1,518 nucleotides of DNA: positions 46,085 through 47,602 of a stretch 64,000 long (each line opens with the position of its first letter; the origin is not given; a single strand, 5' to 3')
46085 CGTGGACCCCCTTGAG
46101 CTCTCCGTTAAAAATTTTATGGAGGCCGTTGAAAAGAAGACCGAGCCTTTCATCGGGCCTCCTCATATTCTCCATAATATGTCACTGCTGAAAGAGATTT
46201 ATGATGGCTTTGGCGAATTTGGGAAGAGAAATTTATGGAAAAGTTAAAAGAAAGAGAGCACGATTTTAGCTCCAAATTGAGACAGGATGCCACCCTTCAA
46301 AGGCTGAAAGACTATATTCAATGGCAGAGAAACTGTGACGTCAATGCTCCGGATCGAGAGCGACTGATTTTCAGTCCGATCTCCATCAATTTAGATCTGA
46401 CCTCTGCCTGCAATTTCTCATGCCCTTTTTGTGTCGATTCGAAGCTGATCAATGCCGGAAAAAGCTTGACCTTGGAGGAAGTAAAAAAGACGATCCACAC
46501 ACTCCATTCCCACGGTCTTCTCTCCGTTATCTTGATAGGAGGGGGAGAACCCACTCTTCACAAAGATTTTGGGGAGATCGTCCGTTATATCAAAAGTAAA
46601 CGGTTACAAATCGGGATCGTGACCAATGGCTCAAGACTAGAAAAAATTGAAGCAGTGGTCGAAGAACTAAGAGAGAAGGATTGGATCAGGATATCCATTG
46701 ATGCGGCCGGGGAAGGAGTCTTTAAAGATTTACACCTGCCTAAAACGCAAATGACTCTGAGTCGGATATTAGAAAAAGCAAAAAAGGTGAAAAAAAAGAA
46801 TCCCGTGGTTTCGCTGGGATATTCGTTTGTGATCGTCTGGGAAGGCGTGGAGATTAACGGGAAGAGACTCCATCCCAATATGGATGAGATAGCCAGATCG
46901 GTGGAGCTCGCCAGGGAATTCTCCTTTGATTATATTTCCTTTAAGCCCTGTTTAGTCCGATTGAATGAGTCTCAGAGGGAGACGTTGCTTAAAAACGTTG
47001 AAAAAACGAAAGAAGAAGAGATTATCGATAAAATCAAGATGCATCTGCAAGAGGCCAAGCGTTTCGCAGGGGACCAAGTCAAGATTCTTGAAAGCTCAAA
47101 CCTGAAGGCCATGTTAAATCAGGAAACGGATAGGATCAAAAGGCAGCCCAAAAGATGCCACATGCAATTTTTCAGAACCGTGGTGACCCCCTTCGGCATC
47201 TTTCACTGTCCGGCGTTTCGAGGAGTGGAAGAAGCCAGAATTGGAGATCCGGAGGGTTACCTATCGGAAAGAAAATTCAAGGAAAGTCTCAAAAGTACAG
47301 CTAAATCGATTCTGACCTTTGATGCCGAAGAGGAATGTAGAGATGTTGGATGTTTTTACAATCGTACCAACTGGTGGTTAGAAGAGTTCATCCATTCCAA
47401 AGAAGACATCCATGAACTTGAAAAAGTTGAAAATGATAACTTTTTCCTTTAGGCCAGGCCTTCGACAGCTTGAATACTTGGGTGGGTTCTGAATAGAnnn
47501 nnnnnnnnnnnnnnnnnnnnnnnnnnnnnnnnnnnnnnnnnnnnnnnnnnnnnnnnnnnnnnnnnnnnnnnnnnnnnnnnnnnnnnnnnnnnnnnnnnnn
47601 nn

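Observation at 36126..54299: Expanded Arn-like envelope glycosylation supercluster: four ArnT/PMT-like GT-C paralogs, two GT2+LAB_N modules, a Gfo/Idh/MocA+DegT aminosugar pair, an oxidoreductase+radical SAM pair, GT4, Kdo/WaaP-family kinases, ICMT-like methyltransferase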

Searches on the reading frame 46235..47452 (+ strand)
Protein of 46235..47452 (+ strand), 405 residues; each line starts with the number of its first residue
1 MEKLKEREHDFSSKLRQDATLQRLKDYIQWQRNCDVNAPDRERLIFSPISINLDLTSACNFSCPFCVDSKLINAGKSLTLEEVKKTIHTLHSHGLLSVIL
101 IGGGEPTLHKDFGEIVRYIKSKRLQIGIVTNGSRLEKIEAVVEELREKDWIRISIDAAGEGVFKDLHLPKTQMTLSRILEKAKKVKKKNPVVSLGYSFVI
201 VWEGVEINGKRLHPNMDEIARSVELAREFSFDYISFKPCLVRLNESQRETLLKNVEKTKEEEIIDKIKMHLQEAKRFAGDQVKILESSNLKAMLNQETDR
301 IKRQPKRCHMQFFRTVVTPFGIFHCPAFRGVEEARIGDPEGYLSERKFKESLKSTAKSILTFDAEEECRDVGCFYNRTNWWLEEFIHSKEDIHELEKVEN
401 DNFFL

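Call 3: search_protein_families(library=pfam, proteins=[window:46235-47452:+], max_evalue=0.01)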
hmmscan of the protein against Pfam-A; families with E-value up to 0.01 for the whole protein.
window:46235-47452:+ (405 aa): 2 families
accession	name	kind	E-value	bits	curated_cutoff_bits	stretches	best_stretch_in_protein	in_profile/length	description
PF04055.27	Radical_SAM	-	9.5e-23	81.6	29.5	1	55-191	3-143/166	Radical SAM superfamily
PF13353.11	Fer4_12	-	6.3e-06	27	22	1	57-144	13-104/137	4Fe-4S single cluster domain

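Call 9: search_protein_families(library=ncbifam, proteins=[window:46235-47452:+], max_evalue=0.001)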
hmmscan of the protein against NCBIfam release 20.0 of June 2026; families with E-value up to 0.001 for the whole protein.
window:46235-47452:+ (405 aa): 63 families (the best 25 are shown)
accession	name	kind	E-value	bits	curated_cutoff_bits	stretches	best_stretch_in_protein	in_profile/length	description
TIGR04317.1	W_rSAM_matur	equivalog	4.5e-21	75.3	380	1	51-259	6-203/349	tungsten cofactor oxidoreductase radical SAM maturase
NF038283.1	viperin_w_prok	equivalog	1.1e-18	67.4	180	1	49-193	2-155/281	viperin family antiviral radical SAM protein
TIGR02668.1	moaA_archaeal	equivalog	6.4e-18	64.8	325.25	1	51-185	12-146/303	GTP 3',8-cyclase MoaA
TIGR02666.1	moaA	equivalog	1.7e-17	63.4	284.05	1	53-187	14-152/336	GTP 3',8-cyclase MoaA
NF001199.0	PRK00164.2-1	equivalog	2.6e-16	59.7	231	1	50-186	13-149/308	GTP 3',8-cyclase MoaA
TIGR02495.1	NrdG2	equivalog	8.2e-16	57.9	131.15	1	56-160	23-126/193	anaerobic ribonucleoside-triphosphate reductase activating protein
TIGR03962.1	mycofact_rSAM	equivalog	3.1e-15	56.2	265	1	45-162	8-124/339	mycofactocin radical SAM maturase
NF045646.2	rSAM_Se_TrsS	equivalog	5.7e-14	51.5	490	1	53-180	90-220/441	radical SAM (seleno)protein TrsS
TIGR04250.1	SCM_rSAM_ScmE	equivalog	8.8e-13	47.9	400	1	47-189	1-141/358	SynChlorMet cassette radical SAM/SPASM protein ScmE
NF045702.1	rSAM_GDGT_ether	equivalog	2.7e-12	46.1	450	1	51-188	88-229/486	tetraether lipid synthase Tes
TIGR04403.1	rSAM_skfB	equivalog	4.3e-12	45.5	300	1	46-187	101-238/402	sporulation killing factor system radical SAM maturase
TIGR02109.1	PQQ_syn_pqqE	equivalog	1.1e-11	44.3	381.35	1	46-237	4-180/358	pyrroloquinoline quinone biosynthesis protein PqqE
TIGR04545.1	rSAM_ahbD_hemeb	equivalog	2.7e-11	43.5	500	1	52-159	3-108/339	heme b synthase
TIGR04311.1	rSAM_Geo_metal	subfamily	3.7e-11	42.7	400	1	48-204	2-163/423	radical SAM/SPASM family putative metalloenzyme maturase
TIGR04054.1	rSAM_NirJ1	equivalog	4.2e-11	42.1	650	1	53-160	40-147/387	putative heme d1 biosynthesis radical SAM protein NirJ1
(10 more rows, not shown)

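Call 17: find_related_loci(query=window:46235-47452:+, collection=genome_contigs, flank=10000)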
Query window:46235-47452:+ (405 aa) in genome_contigs; peptide patterns used: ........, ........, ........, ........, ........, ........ (x = any residue, [..] = any of these).
433 stretches matched a pattern; 25 encode a relative of the query (tblastn E <= 1e-3); 24 distinct loci.
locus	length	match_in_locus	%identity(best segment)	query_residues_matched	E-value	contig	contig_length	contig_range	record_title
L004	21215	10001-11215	88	1-405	0e+0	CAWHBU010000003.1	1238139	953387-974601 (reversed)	MAG: uncultured delta proteobacterium isolate MFD03726.bin.2.155 genome assembly, contig: contig_10500, whole genome sho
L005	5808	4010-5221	89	1-405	0e+0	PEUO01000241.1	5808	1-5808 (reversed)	MAG: Deltaproteobacteria bacterium CG03_land_8_20_14_0_80_45_14 CG03_land_8_20_14_0.80_scaffold_9596_c, whole genome sho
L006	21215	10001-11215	84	1-405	0e+0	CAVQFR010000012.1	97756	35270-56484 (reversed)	MAG: uncultured delta proteobacterium isolate MFD05942.bin.3.282 genome assembly, contig: contig_16233, whole genome sho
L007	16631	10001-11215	84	1-405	0e+0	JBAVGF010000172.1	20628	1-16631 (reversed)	MAG: Thermodesulfobacteriota bacterium isolate MFD06953_ilm_asm_bin13 k127_127240, whole genome shotgun sequence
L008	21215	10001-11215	81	1-405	0e+0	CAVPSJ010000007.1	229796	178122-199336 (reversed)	MAG: uncultured delta proteobacterium isolate MFD10007.bin.2.36 genome assembly, contig: contig_27547, whole genome shot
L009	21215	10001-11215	81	1-405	0e+0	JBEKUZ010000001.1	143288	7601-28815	MAG: Thermodesulfobacteriota bacterium isolate SPRUCE 593 SPRUCE_593_1, whole genome shotgun sequence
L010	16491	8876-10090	82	1-405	0e+0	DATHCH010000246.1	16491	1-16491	MAG TPA_asm: Thermodesulfobacteriota bacterium isolate SMAG_U12362 k141_2338210, whole genome shotgun sequence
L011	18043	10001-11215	80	1-405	0e+0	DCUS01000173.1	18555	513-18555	MAG TPA_asm: Syntrophaceae bacterium UBA2208 UBA2208_contig_48519, whole genome shotgun sequence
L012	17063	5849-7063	81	1-405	0e+0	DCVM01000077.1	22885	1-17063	MAG TPA_asm: Syntrophaceae bacterium UBA2188 UBA2188_contig_39749, whole genome shotgun sequence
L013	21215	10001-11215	80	1-405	0e+0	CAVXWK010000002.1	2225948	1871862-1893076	MAG: uncultured delta proteobacterium isolate MFD04492.bin.2.7 genome assembly, contig: contig_9170, whole genome shotgu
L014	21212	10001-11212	77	1-404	0e+0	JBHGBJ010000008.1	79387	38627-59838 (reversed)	MAG: Thermodesulfobacteriota bacterium isolate SBS.BIN.12 SBSBIN12_contig_8, whole genome shotgun sequence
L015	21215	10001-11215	83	1-405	0e+0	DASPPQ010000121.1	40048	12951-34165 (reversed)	MAG TPA_asm: Thermodesulfobacteriota bacterium isolate SMAG_U12177 k141_1925478, whole genome shotgun sequence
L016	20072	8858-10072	72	1-405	0e+0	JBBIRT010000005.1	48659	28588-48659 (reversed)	MAG: Deltaproteobacteria bacterium isolate SLS170214_bin_356 NODE_906_length_48659_cov_4.499650, whole genome shotgun se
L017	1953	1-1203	71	5-405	0e+0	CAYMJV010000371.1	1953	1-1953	MAG TPA_asm: uncultured Syntrophaceae bacterium isolate binchicken_co378_81 genome assembly, contig: NODE_68062_length_1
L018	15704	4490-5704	63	1-405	1e-177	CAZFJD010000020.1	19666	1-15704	MAG TPA_asm: uncultured Syntrophaceae bacterium isolate binchicken_co325_68 genome assembly, contig: NODE_672_length_196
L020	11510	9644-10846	62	1-405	3e-171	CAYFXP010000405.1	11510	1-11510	MAG TPA_asm: uncultured Syntrophobacterales bacterium isolate ERP108616_co1_46 genome assembly, contig: k119_194376, who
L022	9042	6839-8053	60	1-405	7e-169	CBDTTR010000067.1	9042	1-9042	MAG TPA_asm: uncultured bacterium isolate SRR7614714_binner13_Refined_37 genome assembly, contig: ERZ23877832.3542, whol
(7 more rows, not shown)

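Call 33: search_solved_structures(query=window:46235-47452:+, max_evalue=0.001)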
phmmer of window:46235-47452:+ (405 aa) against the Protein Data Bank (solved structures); distinct sequences matched with E-value up to 0.001: 20.
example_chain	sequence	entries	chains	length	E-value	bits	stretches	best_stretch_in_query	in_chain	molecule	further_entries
7n7h_A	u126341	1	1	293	2.3e-08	36.5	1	47-135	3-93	VIPERIN-LIKE ENZYME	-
6efn_A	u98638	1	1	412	3e-08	36.2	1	46-156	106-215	Sporulation killing factor maturation protein SkfB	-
7tol_A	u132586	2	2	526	3.6e-08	35.9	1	48-185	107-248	glycerol dibiphytanyl glycerol tetraether - macrocyclic archaeol synthase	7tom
5vsl_A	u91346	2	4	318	4.1e-07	32.4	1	46-136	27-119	Radical S-adenosyl methionine domain-containing protein 2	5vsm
6q2p_A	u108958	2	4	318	4.2e-07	32.4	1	46-136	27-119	Radical S-adenosyl methionine domain-containing protein 2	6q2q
9dfu_A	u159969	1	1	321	6.6e-07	31.7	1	47-162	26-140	Radical SAM core domain-containing protein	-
8wm2_A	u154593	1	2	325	7.9e-07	31.5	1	51-144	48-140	Fe-S radical SAM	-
9dfn_A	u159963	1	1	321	1.3e-06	30.8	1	47-162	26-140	Radical SAM core domain-containing protein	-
7n7i_A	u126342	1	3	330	9.7e-06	27.9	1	43-160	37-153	Viperin-like enzyme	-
6b4c_A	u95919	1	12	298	1.2e-05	27.6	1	47-160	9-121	Viperin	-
9dgw_A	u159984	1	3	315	1.6e-05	27.2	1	47-160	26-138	Radical SAM core domain-containing protein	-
9dfw_A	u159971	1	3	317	1.6e-05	27.1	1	47-160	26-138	Radical SAM core domain-containing protein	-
1tv7_A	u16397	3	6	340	2.5e-05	26.5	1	50-172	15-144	Molybdenum cofactor biosynthesis protein A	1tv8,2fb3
2fb2_A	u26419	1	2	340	4e-05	25.8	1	51-172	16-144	Molybdenum cofactor biosynthesis protein A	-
7vob_C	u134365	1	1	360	0.00053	22.2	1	53-142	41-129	Cytosylglucuronate decarboxylase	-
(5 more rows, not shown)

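Call 37: search_protein_families(library=pfam, proteins=[L018:2406-3473:+, L018:5574-6737:+, L018:6891-7682:+, L018:7651-8664:+, L018:8681-9883:+, L018:9870-10514:+, L018:10604-11722:+, L020:7507-8595:+, L022:4978-5886:+, L022:3445-4857:+], max_evalue=0.001)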
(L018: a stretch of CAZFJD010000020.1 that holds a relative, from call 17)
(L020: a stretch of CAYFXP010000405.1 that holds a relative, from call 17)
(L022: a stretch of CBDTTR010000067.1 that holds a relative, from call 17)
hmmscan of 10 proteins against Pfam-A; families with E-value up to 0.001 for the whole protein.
L018:2406-3473:+ (355 aa): 1 family
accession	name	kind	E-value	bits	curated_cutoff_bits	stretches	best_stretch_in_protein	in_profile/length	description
PF01075.23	Glyco_transf_9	-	5.1e-35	121.4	22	1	87-331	5-243/247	Glycosyltransferase family 9 (heptosyltransferase)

L018:5574-6737:+ (387 aa): 1 family
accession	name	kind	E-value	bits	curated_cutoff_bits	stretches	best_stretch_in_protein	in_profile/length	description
PF01075.23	Glyco_transf_9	-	9.7e-35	120.5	22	1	117-364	4-242/247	Glycosyltransferase family 9 (heptosyltransferase)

L018:6891-7682:+ (263 aa): 2 families
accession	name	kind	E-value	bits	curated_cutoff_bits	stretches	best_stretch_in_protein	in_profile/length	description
PF00535.33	Glycos_transf_2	-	1.9e-20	73.9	23.3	1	11-143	1-145/168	Glycosyl transferase family 2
PF13704.12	Glyco_tranf_2_4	-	0.00051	20.9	27.5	0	33-89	19-82/98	Glycosyl transferase family 2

L018:7651-8664:+ (337 aa): 6 families
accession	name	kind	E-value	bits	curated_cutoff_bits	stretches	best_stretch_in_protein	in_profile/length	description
PF16363.11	GDP_Man_Dehyd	-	1.2e-47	163.4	27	1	20-325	1-332/332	GDP-mannose 4,6 dehydratase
PF01370.27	Epimerase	-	5e-46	157.5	20.9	1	19-259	1-240/240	NAD dependent epimerase/dehydratase family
PF01073.25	3Beta_HSD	-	1.1e-15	57.9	22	1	20-240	1-223/280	3-beta hydroxysteroid dehydrogenase/isomerase family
PF02719.21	Polysacc_synt_2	-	2.2e-12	47.2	20.2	1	19-280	1-250/293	Polysaccharide biosynthesis protein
PF04321.23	RmlD_sub_bind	-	8.2e-08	32.1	27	1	18-278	2-232/287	RmlD substrate binding domain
PF07993.18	NAD_binding_4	-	8e-07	28.9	20.1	1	78-237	80-253/258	Male sterility protein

L018:8681-9883:+ (400 aa): 6 families
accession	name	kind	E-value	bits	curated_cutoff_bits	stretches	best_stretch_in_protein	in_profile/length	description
PF00534.26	Glycos_transf_1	-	1.1e-30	106.9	26.4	1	197-355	2-164/172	Glycosyl transferases group 1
PF13692.12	Glyco_trans_1_4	-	1e-27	97.6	27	1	210-348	2-140/142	Glycosyl transferases group 1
PF13439.12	Glyco_transf_4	-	4.8e-24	85.7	28.5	1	18-188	2-170/170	Glycosyltransferase Family 4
PF20706.3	GT4-conflict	-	9.2e-10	38.5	26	1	209-371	198-380/385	Family 4 Glycosyltransferase in conflict systems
PF13579.12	Glyco_trans_4_4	-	2.7e-09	38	29.7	1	18-183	1-158/158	Glycosyl transferase 4-like domain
PF13524.12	Glyco_trans_1_2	-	7.8e-05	23.1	25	1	293-356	60-121/144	Glycosyl transferase-like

L018:9870-10514:+ (214 aa): 5 families
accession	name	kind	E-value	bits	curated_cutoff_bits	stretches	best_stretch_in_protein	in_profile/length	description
PF13489.12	Methyltransf_23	-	1.1e-09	38.7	27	1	38-172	12-162/164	Methyltransferase domain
PF08242.18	Methyltransf_12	-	3.4e-07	31.3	30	1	83-132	48-98/98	Methyltransferase domain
PF08241.18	Methyltransf_11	-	4.7e-06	27.6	21.2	1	87-134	50-95/95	Methyltransferase domain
PF13847.12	Methyltransf_31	-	7.5e-05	22.9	27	1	75-138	53-113/145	Methyltransferase domain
PF13649.12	Methyltransf_25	-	8.2e-05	23.7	27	1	86-130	53-97/97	Methyltransferase domain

L018:10604-11722:+ (372 aa): 3 families
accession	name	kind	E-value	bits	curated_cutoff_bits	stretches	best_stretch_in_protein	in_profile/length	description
PF00534.26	Glycos_transf_1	-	8.3e-09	35.6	26.4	1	229-295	104-172/172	Glycosyl transferases group 1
PF13692.12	Glyco_trans_1_4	-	1.3e-08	35.7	27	1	209-281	73-142/142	Glycosyl transferases group 1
PF13524.12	Glyco_trans_1_2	-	8.1e-08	32.8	25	1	168-310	5-143/144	Glycosyl transferase-like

L020:7507-8595:+ (362 aa): 1 family
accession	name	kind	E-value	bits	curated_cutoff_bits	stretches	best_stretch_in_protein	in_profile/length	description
PF01075.23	Glyco_transf_9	-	2.7e-38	132.1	22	1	84-335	1-244/247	Glycosyltransferase family 9 (heptosyltransferase)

L022:4978-5886:+ (302 aa): 1 family
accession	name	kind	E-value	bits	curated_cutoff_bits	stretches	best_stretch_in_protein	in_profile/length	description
PF03279.18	Lip_A_acyltrans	-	9.5e-49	166.6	22.3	1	10-295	16-295/295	Bacterial lipid A biosynthesis acyltransferase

L022:3445-4857:+ (470 aa): 2 families
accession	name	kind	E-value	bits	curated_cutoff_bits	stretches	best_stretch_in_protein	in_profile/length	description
PF04055.27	Radical_SAM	-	5.2e-18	66.2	29.5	1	196-357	2-165/166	Radical SAM superfamily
PF02310.24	B12-binding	-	5.9e-09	36.2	32.1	1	22-133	4-120/121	B12 binding domain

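Call 88: search_protein_families(library=ncbifam, proteins=[L006:1345-2703:+, L006:3196-3564:+, L006:3515-4567:+, L006:4564-6567:+, L006:6590-7321:+, L006:7549-8712:+, L006:2360-2935:+], max_evalue=0.00001)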
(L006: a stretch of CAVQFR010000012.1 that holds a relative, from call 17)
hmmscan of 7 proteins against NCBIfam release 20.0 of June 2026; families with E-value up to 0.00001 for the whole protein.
L006:1345-2703:+ (452 aa): 2 families
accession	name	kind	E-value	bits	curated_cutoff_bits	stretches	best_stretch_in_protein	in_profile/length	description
NF009784.2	PRK13279.1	equivalog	1e-24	87.1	567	1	28-352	10-336/539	lipid IV(A) 4-amino-4-deoxy-L-arabinosyltransferase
TIGR03663.1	TIGR03663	subfamily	4.8e-07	29.1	126.25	1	34-239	13-224/435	flippase activity-associated protein Agl23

L006:3196-3564:+ (122 aa): 3 families
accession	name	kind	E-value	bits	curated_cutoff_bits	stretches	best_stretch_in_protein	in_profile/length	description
NF002816.2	PRK02971.1-2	equivalog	4.6e-19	69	99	1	9-121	4-118/120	4-amino-4-deoxy-L-arabinose-phosphoundecaprenol flippase subunit ArnF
NF011625.2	PRK15051.1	equivalog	1.9e-11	44.2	92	1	56-120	44-108/111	4-amino-4-deoxy-L-arabinose-phosphoundecaprenol flippase subunit ArnE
NF051482.1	EbrB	exception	6.3e-07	30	160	1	57-122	38-104/105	SMR family multidrug efflux transporter EbrB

L006:3515-4567:+ (350 aa): 16 families
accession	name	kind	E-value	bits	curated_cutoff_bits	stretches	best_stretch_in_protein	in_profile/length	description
NF007986.1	PRK10714.1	equivalog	1.4e-140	467.8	529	1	26-332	7-313/316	undecaprenyl-phosphate 4-deoxy-4-formamido-L-arabinose transferase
NF047588.1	GlcsyltransPgfSStrep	equivalog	2e-54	184.9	500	1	27-329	3-304/308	glycosyltransferase PgfS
TIGR04182.1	glyco_TIGR04182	equivalog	1.4e-19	70.6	325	1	27-312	2-282/293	S-layer glycoprotein N-glycosyltransferase AglJ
TIGR03937.1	PgaC_IcaA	equivalog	1.1e-13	51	422.3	1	24-143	44-162/407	poly-beta-1,6-N-acetyl-D-glucosamine synthase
NF041875.1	EPS_EpsD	equivalog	3.6e-11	43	370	1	27-144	1-116/325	exopolysaccharide biosynthesis glycosyltransferase EpsD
NF010496.0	PRK13915.1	equivalog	2.8e-10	39.8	262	1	24-125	30-132/307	glucosyl-3-phosphoglycerate synthase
NF007482.0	PRK10073.1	equivalog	4.3e-10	39.1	423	1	25-136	6-112/334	glycosyltransferase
TIGR04283.1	glyco_like_mftF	equivalog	7.2e-10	38.8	182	1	27-175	1-138/221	TIGR04283 family arsenosugar biosynthesis glycosyltransferase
NF041391.1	DPhHxTase_Halo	equivalog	3.3e-08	32.8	375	1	65-192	31-154/213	dolichyl-phosphate hexose transferase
NF050050.1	ProtGlycPglI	equivalog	3.7e-08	33.1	500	1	26-150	3-124/306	GalNAc(5)-diNAcBac-PP-undecaprenol beta-1,3-glucosyltransferase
TIGR03111.1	glyc2_xrt_Gpos1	hypoth_equivalog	5.7e-08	32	363.95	1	26-140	50-162/439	TIGR03111 family XrtG-associated glycosyltransferase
NF053739.1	GlytfEpsEBac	equivalog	1.8e-07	30.4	450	1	27-182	3-158/265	glycosyltransferase EpsE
NF058614.1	PPMAGASynPpgS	equivalog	5.5e-07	29.2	370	1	29-224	4-203/226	polyprenyl-phospho-N-acetylgalactosaminyl synthase PpgS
TIGR04242.1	nodulat_NodC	equivalog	5.7e-07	28.8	550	1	25-137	48-159/395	chitooligosaccharide synthase NodC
NF047683.1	TeichurnBiosyTuaG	equivalog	7.6e-07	29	400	1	25-123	6-100/252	teichuronic acid biosynthesis protein TuaG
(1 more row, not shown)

L006:4564-6567:+ (667 aa): 12 families
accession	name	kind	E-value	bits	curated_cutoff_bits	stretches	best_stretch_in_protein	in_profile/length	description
NF005998.1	PRK08125.1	equivalog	0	1071.4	777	1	2-653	1-649/649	bifunctional UDP-4-amino-4-deoxy-L-arabinose formyltransferase/UDP-glucuronic acid oxidase ArnA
NF008872.0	PRK11908.1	equivalog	1.4e-145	484.8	294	1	320-660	2-342/349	bifunctional UDP-4-keto-pentose/UDP-xylose synthase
NF005414.0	PRK06988.1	equivalog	1.8e-105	352.4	316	1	2-277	3-280/311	formyltransferase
TIGR00460.1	fmt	equivalog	2.7e-54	184.4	201.5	1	17-295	16-301/315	methionyl-tRNA formyltransferase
TIGR04180.1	EDH_00030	hypoth_equivalog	7.9e-20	71.1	475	1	322-590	1-257/297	NAD-dependent 4,6-dehydratase LegB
TIGR00639.1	PurN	equivalog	1.5e-16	60.5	150.1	1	67-184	70-187/192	phosphoribosylglycinamide formyltransferase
TIGR01179.1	galE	equivalog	2.3e-14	53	262.3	1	322-520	2-196/332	UDP-glucose 4-epimerase GalE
NF005755.0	PRK07579.1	equivalog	1.8e-12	47.7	238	1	78-228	67-216/245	dTDP-4-amino-4,6-dideoxyglucose formyltransferase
TIGR01181.1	dTDP_gluc_dehyt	equivalog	2.5e-12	46.5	365.1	1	322-656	2-314/321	dTDP-glucose 4,6-dehydratase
TIGR02197.1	heptose_epim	equivalog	8.4e-12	44.9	274.6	1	322-571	1-243/316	ADP-glyceromanno-heptose 6-epimerase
NF004684.0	PRK06027.1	subfamily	6.7e-09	35.8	223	1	65-159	154-248/286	formyltetrahydrofolate deformylase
TIGR00655.1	PurU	equivalog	3.5e-08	33.4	285.95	1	66-159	150-243/280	formyltetrahydrofolate deformylase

L006:6590-7321:+ (243 aa): 1 family
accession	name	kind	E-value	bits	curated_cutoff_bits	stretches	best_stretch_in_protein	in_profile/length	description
NF011923.2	PRK15394.1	equivalog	2.8e-91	305.8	382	1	3-225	2-223/294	4-deoxy-4-formamido-L-arabinose-phosphoundecaprenol deformylase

L006:7549-8712:+ (387 aa): 8 families
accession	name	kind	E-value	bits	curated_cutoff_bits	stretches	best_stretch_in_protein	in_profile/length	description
NF008658.2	PRK11658.1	equivalog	2.6e-137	457.5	631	1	3-382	2-377/379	UDP-4-amino-4-deoxy-L-arabinose aminotransferase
TIGR03588.1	PseC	equivalog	3.7e-104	348.7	423.5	1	5-381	1-379/380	UDP-4-amino-4,6-dideoxy-N-acetyl-beta-L-altrosamine transaminase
NF008687.0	PRK11706.1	equivalog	3.5e-72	243.2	375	1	6-381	2-373/375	dTDP-4-amino-4,6-dideoxygalactose transaminase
TIGR04181.1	NHT_00031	hypoth_equivalog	3.6e-63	213.6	420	1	7-361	2-357/359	LegC family aminotransferase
TIGR04427.1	PLP_DesI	equivalog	1.6e-59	202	650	1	20-383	37-384/390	dTDP-4-dehydro-6-deoxyglucose aminotransferase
TIGR02379.1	ECA_wecE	subfamily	7.4e-57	192.8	434.85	1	6-382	2-375/376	dTDP-4-amino-4,6-dideoxy-D-glucose transaminase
NF011936.0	PRK15407.1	equivalog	3.1e-54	184.3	423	1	13-383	44-437/440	lipopolysaccharide biosynthesis protein RfbH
NF004770.0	PRK06108.1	subfamily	3.2e-08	32.8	422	1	53-156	99-210/396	pyridoxal phosphate-dependent aminotransferase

L006:2360-2935:+ (191 aa): 0 families
